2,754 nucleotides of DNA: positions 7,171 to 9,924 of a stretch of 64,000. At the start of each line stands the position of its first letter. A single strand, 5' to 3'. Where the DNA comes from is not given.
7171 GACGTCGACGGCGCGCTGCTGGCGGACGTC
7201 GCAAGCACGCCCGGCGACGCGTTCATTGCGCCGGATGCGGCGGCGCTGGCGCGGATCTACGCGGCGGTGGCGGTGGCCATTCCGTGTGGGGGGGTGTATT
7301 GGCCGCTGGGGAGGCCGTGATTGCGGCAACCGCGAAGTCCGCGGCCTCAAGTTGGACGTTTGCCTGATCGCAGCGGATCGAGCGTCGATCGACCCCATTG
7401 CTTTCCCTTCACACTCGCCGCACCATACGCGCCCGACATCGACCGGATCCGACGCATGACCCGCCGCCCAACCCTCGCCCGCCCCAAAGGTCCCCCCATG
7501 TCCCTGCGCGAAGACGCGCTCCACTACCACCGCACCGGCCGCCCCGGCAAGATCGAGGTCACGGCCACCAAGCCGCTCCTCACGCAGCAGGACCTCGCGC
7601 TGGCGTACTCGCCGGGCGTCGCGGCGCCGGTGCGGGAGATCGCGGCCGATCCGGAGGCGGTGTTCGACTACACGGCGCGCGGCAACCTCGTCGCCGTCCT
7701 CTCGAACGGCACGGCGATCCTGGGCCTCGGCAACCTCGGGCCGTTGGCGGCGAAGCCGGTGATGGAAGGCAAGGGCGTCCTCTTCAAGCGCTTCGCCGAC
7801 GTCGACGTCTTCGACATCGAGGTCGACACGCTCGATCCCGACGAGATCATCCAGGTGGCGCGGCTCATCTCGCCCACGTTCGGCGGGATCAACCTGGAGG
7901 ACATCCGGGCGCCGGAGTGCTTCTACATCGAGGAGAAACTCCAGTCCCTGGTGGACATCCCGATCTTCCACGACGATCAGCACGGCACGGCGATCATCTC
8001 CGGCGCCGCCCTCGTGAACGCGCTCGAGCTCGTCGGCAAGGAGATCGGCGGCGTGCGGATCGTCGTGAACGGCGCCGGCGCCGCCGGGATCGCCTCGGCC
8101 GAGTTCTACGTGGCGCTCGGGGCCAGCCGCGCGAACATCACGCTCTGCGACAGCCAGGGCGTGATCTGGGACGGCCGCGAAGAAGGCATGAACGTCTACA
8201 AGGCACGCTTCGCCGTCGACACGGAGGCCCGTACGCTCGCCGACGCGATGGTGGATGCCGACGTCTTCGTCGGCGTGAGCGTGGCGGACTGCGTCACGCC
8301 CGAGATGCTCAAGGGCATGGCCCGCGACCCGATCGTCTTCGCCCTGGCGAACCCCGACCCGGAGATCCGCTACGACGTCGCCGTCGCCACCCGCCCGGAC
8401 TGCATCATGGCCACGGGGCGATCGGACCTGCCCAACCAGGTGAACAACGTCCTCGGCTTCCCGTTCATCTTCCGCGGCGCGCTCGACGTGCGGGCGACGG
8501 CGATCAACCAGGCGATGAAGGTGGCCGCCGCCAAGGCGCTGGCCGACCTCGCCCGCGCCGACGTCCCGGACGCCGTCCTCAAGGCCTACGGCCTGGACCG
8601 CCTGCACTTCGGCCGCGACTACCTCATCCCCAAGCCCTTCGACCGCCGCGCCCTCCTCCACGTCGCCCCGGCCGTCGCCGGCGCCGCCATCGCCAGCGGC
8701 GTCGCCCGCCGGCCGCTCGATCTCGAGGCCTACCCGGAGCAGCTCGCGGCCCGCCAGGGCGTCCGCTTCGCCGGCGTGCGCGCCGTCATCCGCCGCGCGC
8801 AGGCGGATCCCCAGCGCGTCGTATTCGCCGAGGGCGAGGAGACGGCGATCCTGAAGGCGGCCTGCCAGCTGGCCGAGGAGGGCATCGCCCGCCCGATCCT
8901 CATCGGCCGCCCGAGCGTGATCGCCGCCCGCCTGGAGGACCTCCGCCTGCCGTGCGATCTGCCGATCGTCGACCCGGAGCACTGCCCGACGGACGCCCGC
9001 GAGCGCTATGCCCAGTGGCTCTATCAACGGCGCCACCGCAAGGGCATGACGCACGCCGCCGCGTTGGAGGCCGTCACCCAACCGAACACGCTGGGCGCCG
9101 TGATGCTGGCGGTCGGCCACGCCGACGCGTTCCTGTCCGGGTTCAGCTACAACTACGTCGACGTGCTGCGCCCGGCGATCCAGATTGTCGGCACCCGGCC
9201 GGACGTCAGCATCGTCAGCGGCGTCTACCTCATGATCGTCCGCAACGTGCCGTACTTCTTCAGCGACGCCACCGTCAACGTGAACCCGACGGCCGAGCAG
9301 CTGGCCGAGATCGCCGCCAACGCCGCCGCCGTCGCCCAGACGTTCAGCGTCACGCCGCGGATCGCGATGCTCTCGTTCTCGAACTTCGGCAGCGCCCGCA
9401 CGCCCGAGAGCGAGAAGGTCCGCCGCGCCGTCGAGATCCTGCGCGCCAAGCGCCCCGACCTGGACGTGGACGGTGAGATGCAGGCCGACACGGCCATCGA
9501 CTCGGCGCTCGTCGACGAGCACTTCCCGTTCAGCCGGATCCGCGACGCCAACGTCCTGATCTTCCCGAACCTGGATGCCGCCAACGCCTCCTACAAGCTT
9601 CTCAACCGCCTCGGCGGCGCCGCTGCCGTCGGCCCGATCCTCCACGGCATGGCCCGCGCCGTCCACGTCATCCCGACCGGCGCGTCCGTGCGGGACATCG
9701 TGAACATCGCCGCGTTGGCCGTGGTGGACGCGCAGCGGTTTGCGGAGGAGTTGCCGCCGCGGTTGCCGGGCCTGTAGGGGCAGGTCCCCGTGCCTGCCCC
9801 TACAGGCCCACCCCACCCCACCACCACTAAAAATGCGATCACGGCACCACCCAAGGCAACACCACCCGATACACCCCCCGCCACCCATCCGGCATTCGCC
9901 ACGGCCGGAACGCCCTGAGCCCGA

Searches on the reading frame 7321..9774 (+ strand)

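Call 69: search_protein_families(library=pfam, proteins=[window:7321-9774:+], max_evalue=0.00001)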
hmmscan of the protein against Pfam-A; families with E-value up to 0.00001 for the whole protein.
window:7321-9774:+ (818 aa): 3 families
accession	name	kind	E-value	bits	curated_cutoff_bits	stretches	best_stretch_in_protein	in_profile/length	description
PF01515.24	PTA_PTB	-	8.4e-100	334.7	24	1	488-801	5-319/319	Phosphate acetyl/butaryl transferase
PF00390.24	malic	-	2.9e-27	96.1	23.1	1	76-208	2-182/182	Malic enzyme, N-terminal domain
PF03949.21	Malic_M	-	1.7e-16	60.8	23.5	1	222-416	3-230/258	Malic enzyme, NAD binding domain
